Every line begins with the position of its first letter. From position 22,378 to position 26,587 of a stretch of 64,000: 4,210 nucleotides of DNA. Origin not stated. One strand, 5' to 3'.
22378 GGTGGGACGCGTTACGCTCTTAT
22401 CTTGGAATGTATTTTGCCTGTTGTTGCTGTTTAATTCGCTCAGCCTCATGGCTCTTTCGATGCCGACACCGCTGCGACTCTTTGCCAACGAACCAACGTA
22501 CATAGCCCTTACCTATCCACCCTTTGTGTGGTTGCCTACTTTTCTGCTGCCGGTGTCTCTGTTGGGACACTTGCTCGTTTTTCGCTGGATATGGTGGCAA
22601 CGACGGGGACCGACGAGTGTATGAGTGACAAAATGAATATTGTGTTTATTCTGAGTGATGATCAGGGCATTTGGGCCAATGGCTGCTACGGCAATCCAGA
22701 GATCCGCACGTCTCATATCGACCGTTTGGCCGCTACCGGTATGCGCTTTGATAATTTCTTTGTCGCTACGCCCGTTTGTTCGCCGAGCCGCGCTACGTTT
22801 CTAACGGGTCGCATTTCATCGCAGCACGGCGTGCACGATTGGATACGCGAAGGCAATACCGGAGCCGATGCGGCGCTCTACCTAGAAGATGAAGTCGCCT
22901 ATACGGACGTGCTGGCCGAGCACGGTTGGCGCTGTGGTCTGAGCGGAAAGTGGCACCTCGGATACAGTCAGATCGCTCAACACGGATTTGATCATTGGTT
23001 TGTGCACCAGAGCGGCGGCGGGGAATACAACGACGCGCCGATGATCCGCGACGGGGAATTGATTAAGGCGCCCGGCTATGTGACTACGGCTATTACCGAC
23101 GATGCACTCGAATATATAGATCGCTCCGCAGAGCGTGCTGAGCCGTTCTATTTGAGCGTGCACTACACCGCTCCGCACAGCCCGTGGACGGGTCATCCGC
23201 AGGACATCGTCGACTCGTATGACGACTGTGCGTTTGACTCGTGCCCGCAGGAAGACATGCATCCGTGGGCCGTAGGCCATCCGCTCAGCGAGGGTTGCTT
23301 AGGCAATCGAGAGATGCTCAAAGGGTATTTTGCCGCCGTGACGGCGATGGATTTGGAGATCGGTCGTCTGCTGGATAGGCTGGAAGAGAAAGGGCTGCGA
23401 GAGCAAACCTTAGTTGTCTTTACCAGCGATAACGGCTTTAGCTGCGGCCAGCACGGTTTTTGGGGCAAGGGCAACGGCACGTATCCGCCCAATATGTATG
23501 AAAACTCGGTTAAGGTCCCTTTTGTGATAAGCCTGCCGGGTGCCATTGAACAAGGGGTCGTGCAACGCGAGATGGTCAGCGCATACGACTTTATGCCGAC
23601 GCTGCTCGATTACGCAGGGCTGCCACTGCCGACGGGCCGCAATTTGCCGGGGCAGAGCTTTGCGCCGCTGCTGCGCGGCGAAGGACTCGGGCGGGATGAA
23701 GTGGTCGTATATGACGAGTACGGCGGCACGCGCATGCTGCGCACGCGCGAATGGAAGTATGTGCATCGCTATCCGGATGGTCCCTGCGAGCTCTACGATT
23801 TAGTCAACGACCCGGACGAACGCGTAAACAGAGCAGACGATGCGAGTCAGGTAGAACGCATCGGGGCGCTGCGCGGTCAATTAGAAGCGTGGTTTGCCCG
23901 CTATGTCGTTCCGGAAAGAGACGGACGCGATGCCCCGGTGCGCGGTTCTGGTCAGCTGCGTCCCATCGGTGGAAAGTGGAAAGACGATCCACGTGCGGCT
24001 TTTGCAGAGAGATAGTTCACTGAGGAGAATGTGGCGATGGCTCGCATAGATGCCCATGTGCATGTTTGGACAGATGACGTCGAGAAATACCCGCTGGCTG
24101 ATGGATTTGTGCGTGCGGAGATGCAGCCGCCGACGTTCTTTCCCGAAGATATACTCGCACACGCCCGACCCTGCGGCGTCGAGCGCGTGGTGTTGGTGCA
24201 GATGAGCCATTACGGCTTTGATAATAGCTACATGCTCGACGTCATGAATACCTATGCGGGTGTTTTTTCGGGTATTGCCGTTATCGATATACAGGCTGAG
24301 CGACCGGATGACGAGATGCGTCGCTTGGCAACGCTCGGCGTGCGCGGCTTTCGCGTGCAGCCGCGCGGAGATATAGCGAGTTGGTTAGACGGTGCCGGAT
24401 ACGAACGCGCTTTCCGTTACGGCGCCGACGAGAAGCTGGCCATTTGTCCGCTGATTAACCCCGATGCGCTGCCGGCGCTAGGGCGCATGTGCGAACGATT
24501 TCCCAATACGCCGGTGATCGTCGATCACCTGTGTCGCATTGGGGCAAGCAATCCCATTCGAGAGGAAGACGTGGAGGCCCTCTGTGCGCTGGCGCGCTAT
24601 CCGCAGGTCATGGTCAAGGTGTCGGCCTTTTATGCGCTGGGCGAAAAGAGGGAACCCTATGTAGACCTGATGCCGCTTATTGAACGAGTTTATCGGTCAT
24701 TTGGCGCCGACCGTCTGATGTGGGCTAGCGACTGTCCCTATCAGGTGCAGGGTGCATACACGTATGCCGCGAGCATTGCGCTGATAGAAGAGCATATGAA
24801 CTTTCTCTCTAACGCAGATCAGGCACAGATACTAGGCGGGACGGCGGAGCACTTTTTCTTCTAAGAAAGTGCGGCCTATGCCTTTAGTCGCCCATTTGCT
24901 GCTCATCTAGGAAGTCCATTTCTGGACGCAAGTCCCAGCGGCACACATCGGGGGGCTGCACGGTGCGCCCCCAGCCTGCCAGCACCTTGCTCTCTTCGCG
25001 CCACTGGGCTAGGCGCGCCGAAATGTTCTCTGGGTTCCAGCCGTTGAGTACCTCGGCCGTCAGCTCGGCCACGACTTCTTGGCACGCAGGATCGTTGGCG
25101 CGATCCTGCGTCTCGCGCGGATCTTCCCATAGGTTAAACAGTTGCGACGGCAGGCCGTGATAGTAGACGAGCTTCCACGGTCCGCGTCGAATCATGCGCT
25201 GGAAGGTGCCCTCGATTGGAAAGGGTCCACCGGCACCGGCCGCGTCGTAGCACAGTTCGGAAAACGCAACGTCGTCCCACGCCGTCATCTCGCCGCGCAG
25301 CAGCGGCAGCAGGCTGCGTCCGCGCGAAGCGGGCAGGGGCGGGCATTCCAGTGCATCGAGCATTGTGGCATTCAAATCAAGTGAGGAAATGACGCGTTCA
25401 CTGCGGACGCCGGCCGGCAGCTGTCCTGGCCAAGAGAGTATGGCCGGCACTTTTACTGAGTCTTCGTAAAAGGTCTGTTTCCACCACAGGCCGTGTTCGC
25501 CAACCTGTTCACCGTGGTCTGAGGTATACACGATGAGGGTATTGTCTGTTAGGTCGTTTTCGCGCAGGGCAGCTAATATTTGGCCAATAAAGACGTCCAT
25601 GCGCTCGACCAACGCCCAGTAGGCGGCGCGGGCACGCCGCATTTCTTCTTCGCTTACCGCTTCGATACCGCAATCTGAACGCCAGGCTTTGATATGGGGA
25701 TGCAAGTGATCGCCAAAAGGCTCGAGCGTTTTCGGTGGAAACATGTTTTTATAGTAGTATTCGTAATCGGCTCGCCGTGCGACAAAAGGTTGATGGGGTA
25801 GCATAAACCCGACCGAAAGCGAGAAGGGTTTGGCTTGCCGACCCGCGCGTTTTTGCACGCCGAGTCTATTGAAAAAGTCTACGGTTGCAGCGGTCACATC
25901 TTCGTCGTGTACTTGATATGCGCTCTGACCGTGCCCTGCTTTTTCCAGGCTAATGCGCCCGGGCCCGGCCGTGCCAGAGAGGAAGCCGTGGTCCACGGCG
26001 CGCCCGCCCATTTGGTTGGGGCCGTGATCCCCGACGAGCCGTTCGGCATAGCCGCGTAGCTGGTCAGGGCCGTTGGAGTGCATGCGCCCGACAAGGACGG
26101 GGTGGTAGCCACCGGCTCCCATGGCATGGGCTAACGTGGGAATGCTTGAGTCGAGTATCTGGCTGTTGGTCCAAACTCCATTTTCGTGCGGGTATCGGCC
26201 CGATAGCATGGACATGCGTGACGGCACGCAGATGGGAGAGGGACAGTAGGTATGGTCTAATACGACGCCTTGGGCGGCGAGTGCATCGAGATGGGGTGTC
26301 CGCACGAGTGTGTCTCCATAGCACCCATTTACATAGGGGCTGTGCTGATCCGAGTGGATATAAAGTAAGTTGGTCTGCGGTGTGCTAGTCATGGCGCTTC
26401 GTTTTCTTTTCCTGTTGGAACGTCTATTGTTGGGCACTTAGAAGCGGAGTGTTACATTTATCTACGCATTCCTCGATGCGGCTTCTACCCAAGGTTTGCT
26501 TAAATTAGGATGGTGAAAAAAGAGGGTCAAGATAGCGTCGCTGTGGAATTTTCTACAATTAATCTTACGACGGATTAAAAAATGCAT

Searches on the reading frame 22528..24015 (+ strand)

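Call 43: search_protein_families(library=pfam, proteins=[window:22528-24015:+], max_evalue=0.00001)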
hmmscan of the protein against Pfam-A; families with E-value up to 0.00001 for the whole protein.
window:22528-24015:+ (495 aa): 3 families
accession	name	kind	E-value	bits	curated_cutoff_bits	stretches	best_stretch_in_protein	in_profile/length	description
PF00884.28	Sulfatase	-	1e-50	173.2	25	1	37-364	2-300/301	Sulfatase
PF16347.10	SGSH_C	-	3.3e-19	70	29.3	1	322-453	10-149/154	N-sulphoglucosamine sulphohydrolase, C-terminal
PF01663.27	Phosphodiest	-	2.9e-08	34.1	23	1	60-305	19-222/342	Type I phosphodiesterase / nucleotide pyrophosphatase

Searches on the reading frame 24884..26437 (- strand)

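Call 43: search_protein_families(library=pfam, proteins=[window:24884-26437:-], max_evalue=0.00001)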
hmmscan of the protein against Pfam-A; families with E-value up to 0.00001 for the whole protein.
window:24884-26437:- (517 aa): 3 families
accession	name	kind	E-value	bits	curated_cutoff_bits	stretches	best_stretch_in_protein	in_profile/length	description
PF00884.28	Sulfatase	-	2.2e-46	159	25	1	23-363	2-299/301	Sulfatase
PF16347.10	SGSH_C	-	3.7e-16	60.1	29.3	1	313-463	1-148/154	N-sulphoglucosamine sulphohydrolase, C-terminal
PF01663.27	Phosphodiest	-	3.6e-12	47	23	0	42-92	12-66/342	Type I phosphodiesterase / nucleotide pyrophosphatase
